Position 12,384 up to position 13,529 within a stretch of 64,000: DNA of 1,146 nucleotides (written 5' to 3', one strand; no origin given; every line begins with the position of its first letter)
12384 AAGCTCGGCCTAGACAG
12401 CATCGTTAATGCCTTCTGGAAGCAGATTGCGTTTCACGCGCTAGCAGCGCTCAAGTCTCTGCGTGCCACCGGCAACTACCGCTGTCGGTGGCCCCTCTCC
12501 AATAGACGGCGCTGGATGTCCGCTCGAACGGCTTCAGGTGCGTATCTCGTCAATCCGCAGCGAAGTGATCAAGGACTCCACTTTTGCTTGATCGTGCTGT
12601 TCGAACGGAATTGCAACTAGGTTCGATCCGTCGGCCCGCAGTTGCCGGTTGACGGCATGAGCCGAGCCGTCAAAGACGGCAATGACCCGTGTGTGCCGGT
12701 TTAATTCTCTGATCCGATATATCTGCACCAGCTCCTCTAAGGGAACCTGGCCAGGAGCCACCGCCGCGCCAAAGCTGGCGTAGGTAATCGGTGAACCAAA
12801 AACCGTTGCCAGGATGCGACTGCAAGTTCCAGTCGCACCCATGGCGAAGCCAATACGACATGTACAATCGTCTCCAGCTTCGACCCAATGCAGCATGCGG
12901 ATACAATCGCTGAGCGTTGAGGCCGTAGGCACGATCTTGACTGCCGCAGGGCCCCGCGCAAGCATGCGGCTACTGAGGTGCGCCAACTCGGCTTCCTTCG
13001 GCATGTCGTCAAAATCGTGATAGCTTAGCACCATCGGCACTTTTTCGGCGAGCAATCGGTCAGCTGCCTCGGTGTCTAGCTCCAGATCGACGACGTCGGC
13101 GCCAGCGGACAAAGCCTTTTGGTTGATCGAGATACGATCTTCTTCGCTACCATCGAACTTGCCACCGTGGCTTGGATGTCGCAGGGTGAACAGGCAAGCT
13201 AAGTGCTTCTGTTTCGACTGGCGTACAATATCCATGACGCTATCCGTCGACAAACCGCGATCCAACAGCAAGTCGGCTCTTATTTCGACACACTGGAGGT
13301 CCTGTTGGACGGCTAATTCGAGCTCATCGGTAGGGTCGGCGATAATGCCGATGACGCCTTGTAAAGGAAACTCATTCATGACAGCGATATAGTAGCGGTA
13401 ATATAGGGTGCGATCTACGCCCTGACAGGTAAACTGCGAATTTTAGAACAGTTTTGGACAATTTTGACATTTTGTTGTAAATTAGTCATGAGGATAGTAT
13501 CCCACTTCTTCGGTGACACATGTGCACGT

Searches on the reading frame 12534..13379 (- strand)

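Call 72: search_protein_families(library=pfam, proteins=[window:12534-13379:-], max_evalue=0.00001)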
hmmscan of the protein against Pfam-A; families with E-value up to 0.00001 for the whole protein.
window:12534-13379:- (281 aa): 1 family
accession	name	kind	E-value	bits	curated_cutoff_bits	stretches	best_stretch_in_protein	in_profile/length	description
PF01487.21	DHquinase_I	-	2.6e-46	159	22.2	1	18-221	14-230/230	Type I 3-dehydroquinase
